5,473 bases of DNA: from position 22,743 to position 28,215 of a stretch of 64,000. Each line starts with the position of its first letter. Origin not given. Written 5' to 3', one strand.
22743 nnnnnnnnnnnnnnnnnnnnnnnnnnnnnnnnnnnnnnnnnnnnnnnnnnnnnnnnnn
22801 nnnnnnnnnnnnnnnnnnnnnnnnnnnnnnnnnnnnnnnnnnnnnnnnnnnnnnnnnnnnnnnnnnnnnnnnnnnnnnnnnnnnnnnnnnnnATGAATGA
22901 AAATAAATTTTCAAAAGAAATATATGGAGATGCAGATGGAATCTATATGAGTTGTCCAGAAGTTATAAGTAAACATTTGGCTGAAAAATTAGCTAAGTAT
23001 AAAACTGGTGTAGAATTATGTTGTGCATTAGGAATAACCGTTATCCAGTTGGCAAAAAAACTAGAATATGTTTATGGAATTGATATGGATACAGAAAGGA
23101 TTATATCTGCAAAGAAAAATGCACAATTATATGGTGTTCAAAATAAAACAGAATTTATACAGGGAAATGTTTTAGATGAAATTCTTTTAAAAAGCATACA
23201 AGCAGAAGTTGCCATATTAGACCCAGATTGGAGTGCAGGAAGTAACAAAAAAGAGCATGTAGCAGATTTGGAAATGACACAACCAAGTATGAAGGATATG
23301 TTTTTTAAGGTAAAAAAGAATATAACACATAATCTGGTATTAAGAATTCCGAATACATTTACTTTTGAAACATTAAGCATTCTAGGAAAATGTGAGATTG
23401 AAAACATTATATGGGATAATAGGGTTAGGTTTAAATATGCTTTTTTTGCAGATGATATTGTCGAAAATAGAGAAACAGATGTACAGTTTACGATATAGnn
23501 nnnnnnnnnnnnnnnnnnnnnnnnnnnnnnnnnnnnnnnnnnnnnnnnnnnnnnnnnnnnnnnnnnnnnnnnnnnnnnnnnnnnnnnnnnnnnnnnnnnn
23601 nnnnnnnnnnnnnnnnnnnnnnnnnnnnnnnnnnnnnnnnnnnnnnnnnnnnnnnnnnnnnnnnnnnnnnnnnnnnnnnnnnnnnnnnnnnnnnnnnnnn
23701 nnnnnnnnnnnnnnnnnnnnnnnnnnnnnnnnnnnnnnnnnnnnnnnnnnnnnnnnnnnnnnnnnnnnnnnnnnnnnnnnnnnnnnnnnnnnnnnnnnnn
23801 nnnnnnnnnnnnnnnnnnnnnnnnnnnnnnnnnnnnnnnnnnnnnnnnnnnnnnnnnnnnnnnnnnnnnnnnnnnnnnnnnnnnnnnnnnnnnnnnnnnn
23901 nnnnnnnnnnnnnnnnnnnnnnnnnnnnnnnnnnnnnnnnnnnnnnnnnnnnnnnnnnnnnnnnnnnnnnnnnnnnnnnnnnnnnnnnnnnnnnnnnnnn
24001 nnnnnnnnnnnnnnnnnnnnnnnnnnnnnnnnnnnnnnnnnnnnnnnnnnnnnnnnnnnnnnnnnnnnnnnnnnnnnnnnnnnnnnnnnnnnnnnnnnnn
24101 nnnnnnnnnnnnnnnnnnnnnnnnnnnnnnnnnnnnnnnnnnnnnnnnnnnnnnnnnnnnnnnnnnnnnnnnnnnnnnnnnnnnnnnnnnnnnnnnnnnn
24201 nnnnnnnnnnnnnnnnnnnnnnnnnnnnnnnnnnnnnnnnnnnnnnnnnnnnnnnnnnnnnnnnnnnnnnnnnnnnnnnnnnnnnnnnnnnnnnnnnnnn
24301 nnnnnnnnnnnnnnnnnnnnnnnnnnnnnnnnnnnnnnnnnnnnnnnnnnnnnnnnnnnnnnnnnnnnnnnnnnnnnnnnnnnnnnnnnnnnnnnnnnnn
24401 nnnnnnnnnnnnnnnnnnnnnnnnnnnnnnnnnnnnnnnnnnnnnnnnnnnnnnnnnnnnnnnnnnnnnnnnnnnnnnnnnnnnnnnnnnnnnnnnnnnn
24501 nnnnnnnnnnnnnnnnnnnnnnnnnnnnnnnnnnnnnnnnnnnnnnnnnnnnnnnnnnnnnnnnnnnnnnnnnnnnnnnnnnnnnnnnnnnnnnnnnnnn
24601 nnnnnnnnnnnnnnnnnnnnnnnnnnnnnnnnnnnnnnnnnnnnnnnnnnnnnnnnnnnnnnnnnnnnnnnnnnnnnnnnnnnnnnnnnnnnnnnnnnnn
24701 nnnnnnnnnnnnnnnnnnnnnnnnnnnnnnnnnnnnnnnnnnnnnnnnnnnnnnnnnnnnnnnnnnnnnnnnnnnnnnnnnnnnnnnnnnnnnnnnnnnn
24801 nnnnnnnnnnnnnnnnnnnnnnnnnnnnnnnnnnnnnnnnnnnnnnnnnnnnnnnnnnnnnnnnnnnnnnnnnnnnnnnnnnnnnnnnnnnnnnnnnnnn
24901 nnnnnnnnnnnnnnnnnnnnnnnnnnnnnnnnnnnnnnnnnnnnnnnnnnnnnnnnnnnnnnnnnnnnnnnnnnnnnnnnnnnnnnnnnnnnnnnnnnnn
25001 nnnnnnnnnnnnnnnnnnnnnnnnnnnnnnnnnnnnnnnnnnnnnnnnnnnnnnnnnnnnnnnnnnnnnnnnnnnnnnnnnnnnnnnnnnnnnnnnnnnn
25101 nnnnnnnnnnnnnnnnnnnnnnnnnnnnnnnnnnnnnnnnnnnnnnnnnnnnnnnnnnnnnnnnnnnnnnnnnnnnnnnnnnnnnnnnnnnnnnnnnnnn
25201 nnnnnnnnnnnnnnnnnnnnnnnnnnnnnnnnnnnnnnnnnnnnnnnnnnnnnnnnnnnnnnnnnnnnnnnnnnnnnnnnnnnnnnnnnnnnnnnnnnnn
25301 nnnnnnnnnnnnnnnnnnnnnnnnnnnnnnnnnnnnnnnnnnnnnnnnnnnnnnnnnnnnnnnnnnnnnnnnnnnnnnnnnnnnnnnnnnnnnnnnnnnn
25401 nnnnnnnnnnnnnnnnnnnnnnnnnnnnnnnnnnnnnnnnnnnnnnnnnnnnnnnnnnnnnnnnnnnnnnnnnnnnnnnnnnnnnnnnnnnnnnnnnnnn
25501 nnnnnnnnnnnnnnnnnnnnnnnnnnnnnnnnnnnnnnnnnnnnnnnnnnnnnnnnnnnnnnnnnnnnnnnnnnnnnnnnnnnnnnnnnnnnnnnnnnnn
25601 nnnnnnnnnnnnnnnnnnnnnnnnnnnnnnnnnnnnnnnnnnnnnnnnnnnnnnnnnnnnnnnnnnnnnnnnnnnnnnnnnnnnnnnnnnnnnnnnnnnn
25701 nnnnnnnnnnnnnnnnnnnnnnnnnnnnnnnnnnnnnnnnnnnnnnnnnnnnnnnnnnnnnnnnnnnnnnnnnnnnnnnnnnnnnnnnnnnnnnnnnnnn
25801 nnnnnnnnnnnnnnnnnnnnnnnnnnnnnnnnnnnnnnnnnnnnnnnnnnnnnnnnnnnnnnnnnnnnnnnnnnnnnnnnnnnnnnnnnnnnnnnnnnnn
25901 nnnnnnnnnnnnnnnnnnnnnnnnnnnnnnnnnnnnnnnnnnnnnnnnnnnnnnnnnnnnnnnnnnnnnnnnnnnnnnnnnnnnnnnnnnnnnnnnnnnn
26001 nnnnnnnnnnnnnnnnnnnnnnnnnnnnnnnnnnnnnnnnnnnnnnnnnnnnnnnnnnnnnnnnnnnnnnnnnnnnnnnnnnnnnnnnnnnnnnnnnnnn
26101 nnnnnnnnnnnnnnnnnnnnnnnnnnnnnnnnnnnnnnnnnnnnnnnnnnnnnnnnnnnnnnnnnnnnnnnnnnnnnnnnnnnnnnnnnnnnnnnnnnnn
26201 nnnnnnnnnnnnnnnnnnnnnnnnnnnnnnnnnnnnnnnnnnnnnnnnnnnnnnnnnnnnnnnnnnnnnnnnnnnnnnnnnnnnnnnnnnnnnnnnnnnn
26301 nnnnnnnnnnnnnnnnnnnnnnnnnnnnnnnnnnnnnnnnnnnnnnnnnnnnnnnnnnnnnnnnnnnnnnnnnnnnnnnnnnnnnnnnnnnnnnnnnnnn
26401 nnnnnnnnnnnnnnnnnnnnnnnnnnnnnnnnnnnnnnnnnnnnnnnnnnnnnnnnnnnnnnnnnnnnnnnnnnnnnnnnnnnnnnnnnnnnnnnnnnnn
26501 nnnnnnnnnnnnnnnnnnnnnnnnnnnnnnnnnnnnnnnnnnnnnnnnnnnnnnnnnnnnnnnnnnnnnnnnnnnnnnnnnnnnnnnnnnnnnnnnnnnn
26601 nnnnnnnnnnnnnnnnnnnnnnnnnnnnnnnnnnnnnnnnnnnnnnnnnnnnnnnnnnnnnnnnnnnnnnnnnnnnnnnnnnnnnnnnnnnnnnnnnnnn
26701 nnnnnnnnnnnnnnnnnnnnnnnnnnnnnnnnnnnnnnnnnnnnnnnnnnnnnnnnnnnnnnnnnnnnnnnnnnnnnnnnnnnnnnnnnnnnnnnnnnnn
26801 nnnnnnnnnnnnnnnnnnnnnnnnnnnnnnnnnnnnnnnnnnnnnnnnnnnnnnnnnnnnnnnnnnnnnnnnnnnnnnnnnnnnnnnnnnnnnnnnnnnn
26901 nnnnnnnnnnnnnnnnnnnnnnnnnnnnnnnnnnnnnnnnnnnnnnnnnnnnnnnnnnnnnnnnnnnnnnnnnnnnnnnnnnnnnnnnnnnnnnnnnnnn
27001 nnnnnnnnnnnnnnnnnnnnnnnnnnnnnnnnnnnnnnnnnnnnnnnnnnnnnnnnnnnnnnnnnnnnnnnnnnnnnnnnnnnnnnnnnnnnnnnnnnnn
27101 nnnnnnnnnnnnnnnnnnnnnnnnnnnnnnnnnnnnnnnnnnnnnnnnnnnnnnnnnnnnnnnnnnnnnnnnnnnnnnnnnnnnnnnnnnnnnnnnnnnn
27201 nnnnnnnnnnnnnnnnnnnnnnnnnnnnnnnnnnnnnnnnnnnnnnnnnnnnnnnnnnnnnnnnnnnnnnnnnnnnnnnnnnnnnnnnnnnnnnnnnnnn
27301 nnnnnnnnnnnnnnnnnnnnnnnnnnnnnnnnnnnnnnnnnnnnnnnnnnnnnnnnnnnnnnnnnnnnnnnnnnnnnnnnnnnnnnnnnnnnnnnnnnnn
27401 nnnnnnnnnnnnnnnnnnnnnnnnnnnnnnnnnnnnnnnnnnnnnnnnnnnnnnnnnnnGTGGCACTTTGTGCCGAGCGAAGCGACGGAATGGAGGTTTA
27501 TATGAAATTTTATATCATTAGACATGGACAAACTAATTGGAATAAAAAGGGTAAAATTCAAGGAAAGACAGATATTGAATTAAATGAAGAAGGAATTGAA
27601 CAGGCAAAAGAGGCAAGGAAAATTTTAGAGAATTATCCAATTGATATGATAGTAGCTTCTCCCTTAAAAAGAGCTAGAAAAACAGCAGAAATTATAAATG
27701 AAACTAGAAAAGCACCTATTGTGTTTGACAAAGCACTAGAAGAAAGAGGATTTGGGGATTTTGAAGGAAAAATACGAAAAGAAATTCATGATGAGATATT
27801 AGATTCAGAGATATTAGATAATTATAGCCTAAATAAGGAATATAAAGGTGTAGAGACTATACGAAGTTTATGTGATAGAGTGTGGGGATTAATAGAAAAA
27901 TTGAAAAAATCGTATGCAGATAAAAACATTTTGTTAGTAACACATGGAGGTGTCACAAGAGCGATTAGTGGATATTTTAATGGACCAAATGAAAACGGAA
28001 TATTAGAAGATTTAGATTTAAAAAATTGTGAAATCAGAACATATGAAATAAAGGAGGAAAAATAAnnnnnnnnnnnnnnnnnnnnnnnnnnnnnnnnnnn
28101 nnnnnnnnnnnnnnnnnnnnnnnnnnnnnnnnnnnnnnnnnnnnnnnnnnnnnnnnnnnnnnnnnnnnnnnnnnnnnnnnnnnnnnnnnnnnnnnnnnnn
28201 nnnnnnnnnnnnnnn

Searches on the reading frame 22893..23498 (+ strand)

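Call 15: search_protein_families(library=pfam, proteins=[window:22893-23498:+])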
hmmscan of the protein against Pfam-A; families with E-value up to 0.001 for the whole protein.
window:22893-23498:+ (201 aa): 4 families
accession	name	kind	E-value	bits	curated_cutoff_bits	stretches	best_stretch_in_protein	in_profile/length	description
PF09445.16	Methyltransf_15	-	1.9e-16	60.5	22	1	40-185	5-162/165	RNA cap guanine-N2 methyltransferase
PF13847.12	Methyltransf_31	-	1.5e-05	25.2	27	1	40-101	8-72/145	Methyltransferase domain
PF13649.12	Methyltransf_25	-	0.00013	23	27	1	41-95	3-57/97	Methyltransferase domain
PF01170.24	UPF0020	-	0.00055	20.1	22.3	1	54-122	73-140/197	RMKL-like, methyltransferase domain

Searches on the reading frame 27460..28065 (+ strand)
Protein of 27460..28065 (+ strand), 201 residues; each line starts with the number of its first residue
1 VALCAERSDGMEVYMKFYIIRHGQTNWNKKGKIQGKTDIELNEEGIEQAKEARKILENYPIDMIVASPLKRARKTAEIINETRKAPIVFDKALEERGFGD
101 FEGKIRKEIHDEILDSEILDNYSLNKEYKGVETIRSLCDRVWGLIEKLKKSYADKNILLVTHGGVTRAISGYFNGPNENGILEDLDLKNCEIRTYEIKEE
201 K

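Call 16: search_protein_families(library=pfam, proteins=[window:27460-28065:+])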
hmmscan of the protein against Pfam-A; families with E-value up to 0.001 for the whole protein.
window:27460-28065:+ (201 aa): 1 family
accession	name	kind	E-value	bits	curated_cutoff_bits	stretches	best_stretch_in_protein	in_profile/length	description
PF00300.27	His_Phos_1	-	2.5e-49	168.1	21.7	1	17-200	1-184/194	Histidine phosphatase superfamily (branch 1)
